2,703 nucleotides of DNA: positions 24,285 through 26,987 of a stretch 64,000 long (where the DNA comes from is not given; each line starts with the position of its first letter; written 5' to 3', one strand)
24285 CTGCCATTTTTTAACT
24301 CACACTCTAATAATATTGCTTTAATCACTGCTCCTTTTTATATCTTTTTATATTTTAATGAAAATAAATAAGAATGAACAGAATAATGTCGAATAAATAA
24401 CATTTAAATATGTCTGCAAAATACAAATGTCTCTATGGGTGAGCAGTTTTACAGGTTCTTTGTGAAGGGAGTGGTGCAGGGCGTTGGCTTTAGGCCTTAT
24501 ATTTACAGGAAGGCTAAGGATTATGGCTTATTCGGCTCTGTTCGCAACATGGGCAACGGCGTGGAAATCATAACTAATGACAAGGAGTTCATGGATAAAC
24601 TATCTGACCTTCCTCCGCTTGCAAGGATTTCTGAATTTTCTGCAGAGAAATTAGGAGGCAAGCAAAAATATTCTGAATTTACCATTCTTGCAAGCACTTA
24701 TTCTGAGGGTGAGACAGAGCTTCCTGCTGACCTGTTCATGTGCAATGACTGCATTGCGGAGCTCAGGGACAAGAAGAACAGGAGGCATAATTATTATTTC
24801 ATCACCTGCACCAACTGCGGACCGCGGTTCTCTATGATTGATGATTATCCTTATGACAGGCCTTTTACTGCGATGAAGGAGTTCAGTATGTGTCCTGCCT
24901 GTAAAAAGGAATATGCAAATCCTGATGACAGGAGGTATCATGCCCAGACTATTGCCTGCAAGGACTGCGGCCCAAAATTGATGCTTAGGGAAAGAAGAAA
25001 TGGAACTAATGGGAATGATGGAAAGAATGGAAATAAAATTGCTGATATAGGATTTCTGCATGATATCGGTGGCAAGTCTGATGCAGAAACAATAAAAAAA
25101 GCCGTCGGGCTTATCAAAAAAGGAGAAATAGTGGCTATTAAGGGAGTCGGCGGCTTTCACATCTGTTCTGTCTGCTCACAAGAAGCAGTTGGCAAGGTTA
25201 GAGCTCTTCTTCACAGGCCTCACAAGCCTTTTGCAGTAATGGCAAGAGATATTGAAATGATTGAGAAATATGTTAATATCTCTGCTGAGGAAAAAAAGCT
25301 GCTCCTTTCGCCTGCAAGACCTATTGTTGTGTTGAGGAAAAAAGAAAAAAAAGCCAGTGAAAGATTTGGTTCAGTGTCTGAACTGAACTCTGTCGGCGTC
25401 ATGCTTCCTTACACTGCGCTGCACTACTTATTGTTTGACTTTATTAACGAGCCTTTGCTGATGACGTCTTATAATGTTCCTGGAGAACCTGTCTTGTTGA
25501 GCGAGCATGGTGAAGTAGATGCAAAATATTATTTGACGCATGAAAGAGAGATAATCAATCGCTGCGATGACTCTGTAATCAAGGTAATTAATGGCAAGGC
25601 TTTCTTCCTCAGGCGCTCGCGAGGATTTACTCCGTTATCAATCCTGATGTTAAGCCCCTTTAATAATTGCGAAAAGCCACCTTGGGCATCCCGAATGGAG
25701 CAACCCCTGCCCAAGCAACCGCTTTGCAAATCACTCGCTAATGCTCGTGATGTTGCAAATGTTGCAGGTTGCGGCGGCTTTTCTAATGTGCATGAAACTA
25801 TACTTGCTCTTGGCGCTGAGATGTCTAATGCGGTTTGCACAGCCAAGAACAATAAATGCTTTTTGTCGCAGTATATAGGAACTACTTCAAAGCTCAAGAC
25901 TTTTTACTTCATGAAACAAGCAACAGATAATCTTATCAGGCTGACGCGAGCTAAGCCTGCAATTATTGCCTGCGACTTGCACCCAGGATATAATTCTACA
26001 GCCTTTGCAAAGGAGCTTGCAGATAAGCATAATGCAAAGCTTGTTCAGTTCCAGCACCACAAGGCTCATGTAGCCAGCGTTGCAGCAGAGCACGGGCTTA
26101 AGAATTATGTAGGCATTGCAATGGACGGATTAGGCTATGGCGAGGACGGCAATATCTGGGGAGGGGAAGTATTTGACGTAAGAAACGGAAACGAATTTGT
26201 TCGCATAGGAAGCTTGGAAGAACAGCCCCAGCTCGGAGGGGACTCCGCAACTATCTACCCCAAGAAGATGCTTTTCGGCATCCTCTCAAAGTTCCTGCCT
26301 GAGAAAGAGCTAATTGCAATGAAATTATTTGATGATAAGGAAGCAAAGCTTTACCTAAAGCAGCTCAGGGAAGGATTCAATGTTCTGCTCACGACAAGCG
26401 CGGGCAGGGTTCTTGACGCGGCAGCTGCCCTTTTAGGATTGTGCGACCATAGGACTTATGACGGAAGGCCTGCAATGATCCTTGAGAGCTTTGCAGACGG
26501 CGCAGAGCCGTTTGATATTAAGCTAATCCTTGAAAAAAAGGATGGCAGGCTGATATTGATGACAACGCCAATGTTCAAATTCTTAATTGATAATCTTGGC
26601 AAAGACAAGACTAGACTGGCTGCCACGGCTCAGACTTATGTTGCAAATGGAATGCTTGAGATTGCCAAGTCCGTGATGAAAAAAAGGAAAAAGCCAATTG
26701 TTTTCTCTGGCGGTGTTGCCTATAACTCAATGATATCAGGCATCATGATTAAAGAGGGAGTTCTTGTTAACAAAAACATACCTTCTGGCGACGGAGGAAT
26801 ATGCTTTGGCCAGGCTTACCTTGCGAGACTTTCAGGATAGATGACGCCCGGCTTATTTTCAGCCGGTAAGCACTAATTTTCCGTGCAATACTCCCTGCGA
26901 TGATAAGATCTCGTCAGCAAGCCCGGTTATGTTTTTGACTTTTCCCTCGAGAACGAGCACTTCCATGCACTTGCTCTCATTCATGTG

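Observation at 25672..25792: Palindromic repeat inserted in frame inside hypF (RPE-like behaviour in an archaeon)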

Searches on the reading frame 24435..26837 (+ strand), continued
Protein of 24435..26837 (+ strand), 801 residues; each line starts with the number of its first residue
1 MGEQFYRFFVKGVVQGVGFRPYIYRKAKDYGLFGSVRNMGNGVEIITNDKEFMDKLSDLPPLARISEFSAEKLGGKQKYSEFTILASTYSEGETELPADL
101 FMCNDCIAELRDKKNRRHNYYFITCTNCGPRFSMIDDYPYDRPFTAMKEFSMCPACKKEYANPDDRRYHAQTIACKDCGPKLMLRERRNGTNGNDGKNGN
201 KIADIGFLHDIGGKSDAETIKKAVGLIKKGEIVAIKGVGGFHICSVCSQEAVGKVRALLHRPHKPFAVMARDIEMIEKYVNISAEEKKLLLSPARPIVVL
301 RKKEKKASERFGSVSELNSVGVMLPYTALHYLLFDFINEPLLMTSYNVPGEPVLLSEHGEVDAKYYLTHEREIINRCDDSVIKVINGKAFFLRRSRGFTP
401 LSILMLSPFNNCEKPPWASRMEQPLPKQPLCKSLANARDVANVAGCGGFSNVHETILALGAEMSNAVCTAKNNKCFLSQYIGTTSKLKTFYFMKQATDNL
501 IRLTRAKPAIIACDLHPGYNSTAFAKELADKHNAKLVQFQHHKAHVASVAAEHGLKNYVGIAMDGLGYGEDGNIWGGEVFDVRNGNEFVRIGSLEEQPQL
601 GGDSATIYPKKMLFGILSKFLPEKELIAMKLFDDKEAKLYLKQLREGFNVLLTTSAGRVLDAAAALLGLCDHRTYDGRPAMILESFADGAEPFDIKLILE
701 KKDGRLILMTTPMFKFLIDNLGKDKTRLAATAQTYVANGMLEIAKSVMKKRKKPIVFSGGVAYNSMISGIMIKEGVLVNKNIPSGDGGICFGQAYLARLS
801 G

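Call 65: predict_structure(alignment_id=A9)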
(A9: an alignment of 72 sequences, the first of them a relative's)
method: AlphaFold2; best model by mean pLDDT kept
length: 801 residues; sequences in the alignment: 72
mean_pLDDT: 80.2   pTM: 0.83
mean pLDDT of the five models: 80.2, 78.9, 77.2, 76.8, 74.9
residues with pLDDT >= 90: 363; 70-90: 258; 50-70: 98; < 50: 82
segments of 3 or more residues with pLDDT < 50: 132-139, 141-145, 191-206, 397-399, 409-452
pLDDT, mean of each block of 10 residues (from residue 1): 83 68 90 88 90 86 77 82 78 56 80 89 60 47 52 83 64 73 81 42 54 92 97 79 91 90 87 95 94 87 79 91 90 95 75 55 82 61 92 62 62 37 29 33 33 74 71 76 67 81 81 87 92 94 92 93 87 92 94 95 81 95 95 94 90 93 94 71 92 97 96 98 97 98 91 92 92 95 80 90 62
secondary structure, 60 per line:
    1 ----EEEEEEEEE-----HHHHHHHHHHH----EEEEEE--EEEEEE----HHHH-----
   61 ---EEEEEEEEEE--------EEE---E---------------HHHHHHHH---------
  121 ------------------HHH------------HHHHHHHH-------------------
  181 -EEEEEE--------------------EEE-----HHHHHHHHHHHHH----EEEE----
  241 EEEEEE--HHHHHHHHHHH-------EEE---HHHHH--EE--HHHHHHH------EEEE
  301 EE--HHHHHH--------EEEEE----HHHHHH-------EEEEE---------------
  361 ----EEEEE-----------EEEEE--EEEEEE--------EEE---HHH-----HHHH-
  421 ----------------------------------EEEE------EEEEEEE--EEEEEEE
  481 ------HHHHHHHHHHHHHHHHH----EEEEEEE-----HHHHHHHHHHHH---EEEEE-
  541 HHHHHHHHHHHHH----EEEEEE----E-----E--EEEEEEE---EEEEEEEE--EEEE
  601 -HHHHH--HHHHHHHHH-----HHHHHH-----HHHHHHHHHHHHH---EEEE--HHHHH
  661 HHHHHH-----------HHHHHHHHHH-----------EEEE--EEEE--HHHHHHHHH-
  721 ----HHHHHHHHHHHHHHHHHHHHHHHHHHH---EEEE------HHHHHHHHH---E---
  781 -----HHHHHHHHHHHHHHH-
elements in order (helices of 4 or more, strands of 3 or more residues): E5-13 H19-29 E34-39 E42-47 H52-55 E64-73 E82-84 H104-111 H154-161 E182-187 E208-210 H216-228 E233-236 E241-246 H249-259 E267-269 H273-277 H284-290 E297-302 H305-310 E319-323 H328-333 E341-345 E365-369 E381-385 E388-393 E402-404 H416-419 E455-458 E465-471 E474-480 H487-503 E508-514 H520-531 E535-539 H541-553 E558-563 E577-583 E587-594 E597-600 H602-606 H609-617 H623-628 H634-646 E650-653 H656-666 H678-687 E699-702 E705-708 H711-719 H725-751 E755-758 H765-773 H786-800
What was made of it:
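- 25671..25790 (+): The 120-nt (40-codon, aa 413-452) insertion relative to homologues: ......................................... The equivalent register 25668-25787 is equally possible. AF2 pLDDT below 50 at 409-452 (call 65).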

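Call 70: find_encoding_contigs(protein=P0007, flank=10000, max_places=2)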
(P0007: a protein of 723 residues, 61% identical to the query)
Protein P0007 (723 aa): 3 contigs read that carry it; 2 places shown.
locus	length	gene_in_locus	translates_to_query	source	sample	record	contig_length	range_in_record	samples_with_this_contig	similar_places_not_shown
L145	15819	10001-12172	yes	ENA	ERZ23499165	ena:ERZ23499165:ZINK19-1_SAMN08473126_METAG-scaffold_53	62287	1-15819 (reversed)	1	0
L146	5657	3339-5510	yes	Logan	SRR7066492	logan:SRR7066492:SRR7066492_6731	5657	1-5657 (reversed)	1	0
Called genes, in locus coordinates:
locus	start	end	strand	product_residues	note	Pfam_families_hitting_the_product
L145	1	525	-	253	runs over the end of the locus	PF00573:Ribosomal_L4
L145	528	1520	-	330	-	PF00297:Ribosomal_L3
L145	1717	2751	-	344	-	PF04055:Radical_SAM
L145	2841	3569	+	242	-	PF01411:tRNA-synt_2c, PF07973:tRNA_SAD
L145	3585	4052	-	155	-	PF04140:ICMT (weak), PF04191:PEMT, PF01222:ERG4_ERG24 (weak)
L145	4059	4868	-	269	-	PF06745:ATPase, PF23442:DUF7125 (faint)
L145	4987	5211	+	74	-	-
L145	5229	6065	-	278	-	PF13481:AAA_25, PF06745:ATPase, PF25199:nSTAND_NTPase5 (faint), PF20720:nSTAND3 (faint)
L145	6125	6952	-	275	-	-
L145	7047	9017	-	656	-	PF07602:DUF1565 (faint), PF22842:Pel9A-like_beta_helix (weak), PF05048:NosD, PF13229:Beta_helix, PF07495:Y_Y_Y (faint), PF00801:PKD, PF18911:PKD_4, PF22352:K319L-like_PKD (weak)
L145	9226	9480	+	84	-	-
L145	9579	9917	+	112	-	-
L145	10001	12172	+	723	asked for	PF00708:Acylphosphatase, PF07503:zf-HYPF, PF01300:Sua5_yciO_yrdC, PF17788:HypF_C, PF22521:HypF_C_2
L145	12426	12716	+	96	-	PF01797:Y1_Tnp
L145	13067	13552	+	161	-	PF01988:VIT1 (weak)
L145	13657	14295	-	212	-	PF00528:BPD_transp_1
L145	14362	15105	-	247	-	PF02463:SMC_N (weak), PF00005:ABC_tran, PF13304:AAA_21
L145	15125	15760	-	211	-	PF00528:BPD_transp_1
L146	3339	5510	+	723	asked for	PF00708:Acylphosphatase, PF07503:zf-HYPF, PF01300:Sua5_yciO_yrdC, PF17788:HypF_C, PF22521:HypF_C_2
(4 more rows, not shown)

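Call 71: find_encoding_contigs(protein=P0034, flank=10000, max_places=2)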
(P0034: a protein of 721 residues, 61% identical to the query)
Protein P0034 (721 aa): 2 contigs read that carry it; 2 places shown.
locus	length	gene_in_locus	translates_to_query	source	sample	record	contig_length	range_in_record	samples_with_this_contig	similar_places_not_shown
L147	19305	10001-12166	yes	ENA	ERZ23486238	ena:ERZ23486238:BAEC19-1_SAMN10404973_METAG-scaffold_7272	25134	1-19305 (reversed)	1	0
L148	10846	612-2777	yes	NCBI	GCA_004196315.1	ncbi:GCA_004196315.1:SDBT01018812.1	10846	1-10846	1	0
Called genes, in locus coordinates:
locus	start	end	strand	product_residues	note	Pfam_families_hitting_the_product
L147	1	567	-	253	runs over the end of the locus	PF00573:Ribosomal_L4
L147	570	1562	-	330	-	PF00297:Ribosomal_L3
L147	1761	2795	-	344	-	PF04055:Radical_SAM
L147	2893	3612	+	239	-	PF01411:tRNA-synt_2c, PF07973:tRNA_SAD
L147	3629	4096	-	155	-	PF04191:PEMT, PF04140:ICMT (weak), PF01222:ERG4_ERG24 (weak)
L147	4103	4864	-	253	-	PF00154:RecA_N (weak), PF13481:AAA_25 (weak), PF06745:ATPase, PF23442:DUF7125 (faint)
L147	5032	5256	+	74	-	-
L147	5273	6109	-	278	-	PF13481:AAA_25, PF06745:ATPase, PF25199:nSTAND_NTPase5 (faint)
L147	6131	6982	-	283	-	-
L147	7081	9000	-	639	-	PF05048:NosD, PF13229:Beta_helix, PF07495:Y_Y_Y (faint), PF00801:PKD, PF18911:PKD_4, PF22352:K319L-like_PKD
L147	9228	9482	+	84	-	-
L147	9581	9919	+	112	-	-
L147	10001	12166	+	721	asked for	PF00708:Acylphosphatase, PF07503:zf-HYPF, PF01300:Sua5_yciO_yrdC, PF17788:HypF_C, PF22521:HypF_C_2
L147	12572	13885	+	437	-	PF02661:Fic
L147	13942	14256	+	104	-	-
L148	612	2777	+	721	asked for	PF00708:Acylphosphatase, PF07503:zf-HYPF, PF01300:Sua5_yciO_yrdC, PF17788:HypF_C, PF22521:HypF_C_2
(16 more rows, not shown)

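Call 84: fold_search(model_id=the predicted structure, library=pdb)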
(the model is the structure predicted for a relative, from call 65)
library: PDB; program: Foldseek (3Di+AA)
matches with E <= 10: 763; with E <= 0.001: 255
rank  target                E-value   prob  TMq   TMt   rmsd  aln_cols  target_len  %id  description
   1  3vth_A                5.5e-67  1.00  0.83  0.88   3.7       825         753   33  Crystal structure of full-length HypF in the phosphate- and nucleotide-bound form (released 2012-07-04)
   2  3vti_A                4.7e-65  1.00  0.75  0.81   7.4       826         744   34  Crystal structure of HypE-HypF complex (released 2012-07-04)
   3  4g9i_B                1.8e-61  1.00  0.82  0.86   3.7       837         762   36  Crystal structure of T.kodakarensis HypF (released 2012-10-24)
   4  4g9i_D                8.6e-61  1.00  0.78  0.81   5.1       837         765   36  Crystal structure of T.kodakarensis HypF (released 2012-10-24)
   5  4g9i_C                3.8e-58  1.00  0.76  0.81   5.4       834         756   36  Crystal structure of T.kodakarensis HypF (released 2012-10-24)
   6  4g9i_A                5.0e-58  1.00  0.77  0.81   5.2       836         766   36  Crystal structure of T.kodakarensis HypF (released 2012-10-24)
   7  3vth_B                1.5e-52  1.00  0.71  0.90   2.6       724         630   33  Crystal structure of full-length HypF in the phosphate- and nucleotide-bound form (released 2012-07-04)
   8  3tsp                  4.7e-49  1.00  0.71  0.87   4.2       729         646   30  Crystal structure of E. coli HypF (released 2011-12-28)
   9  3tsq                  1.0e-47  1.00  0.70  0.86   4.3       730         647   30  Crystal structure of E. coli HypF with ATP and Carbamoyl phosphate (released 2011-12-28)
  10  4wq5_B                6.7e-09  1.00  0.29  0.63   5.0       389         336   13  YgjD(V85E)-YeaZ heterodimer in complex with ATP (released 2015-01-28)
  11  9dsv_A                7.4e-09  1.00  0.20  0.47   2.8       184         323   21  Thermotoga maritima threonylcarbamoyl adenylate synthase (TsaC2) in complex with N-carboxy-L-threonine, magnesium and  (released 2025-10-29)
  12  9dg5_B                1.0e-08  1.00  0.20  0.47   3.3       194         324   20  Thermotoga maritima threonylcarbamoyl adenylate synthase (TsaC2) in complex with L-threonine, magnesium and ATP (released 2025-11-12)
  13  9d3h_A                1.1e-08  1.00  0.20  0.45   3.0       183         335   20  Thermotoga maritima threonylcarbamoyl adenylate synthase (TsaC2) in complex with N-carboxy-L-threonine, magnesium and  (released 2025-12-10)
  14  9dsw_B                1.1e-08  1.00  0.20  0.48   3.3       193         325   19  Thermotoga maritima threonylcarbamoyl adenylate synthase (TsaC2) in complex with L-threonine (released 2025-10-29)
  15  9dsq_A                1.3e-08  1.00  0.20  0.48   2.8       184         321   21  Thermotoga maritima threonylcarbamoyl adenylate synthase (TsaC2) in complex with products TC-AMP and pyrophosphate (released 2025-10-29)
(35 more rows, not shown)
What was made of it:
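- AF2 keeps the fold (calls 65, 84).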

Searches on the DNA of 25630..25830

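Call 90: search_rna_families(source=window, start=25630, end=25830, threshold=evalue, max_evalue=1)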
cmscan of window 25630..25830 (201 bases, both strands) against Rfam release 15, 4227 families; matches with E-value up to 1: 0.
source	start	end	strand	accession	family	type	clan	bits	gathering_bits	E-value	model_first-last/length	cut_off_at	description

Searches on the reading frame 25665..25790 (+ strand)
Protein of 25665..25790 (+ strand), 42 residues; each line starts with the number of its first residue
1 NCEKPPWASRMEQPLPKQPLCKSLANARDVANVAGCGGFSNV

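Call 51: find_homologous_proteins(query=A8, max_evalue=1)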
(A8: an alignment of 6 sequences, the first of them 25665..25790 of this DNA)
Query A8 (6 sequences): 8 candidates shared short words with the query, none scored E <= 1.
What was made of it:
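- Tried and rejected: The word-index search with a 6-sequence alignment of element translations found nothing (call 51).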

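Call 58: search_protein_representatives(alignment_id=A8)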
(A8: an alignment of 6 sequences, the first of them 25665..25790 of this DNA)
Query: 6 sequences, 41 profile positions. Proteins with E-value up to 0.001 (for the whole library): 6; up to 1e-10: 2; up to 1e-30: 0. The best 6 are listed.
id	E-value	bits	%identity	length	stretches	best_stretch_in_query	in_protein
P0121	2.4e-18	81.5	-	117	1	1-41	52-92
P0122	8.3e-13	63.8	-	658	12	17-37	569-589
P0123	1.2e-08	50.5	-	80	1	2-39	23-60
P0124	8.4e-07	44.6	-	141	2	2-39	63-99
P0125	2.2e-06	43.3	-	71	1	3-41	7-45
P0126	8.4e-04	35.0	-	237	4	10-26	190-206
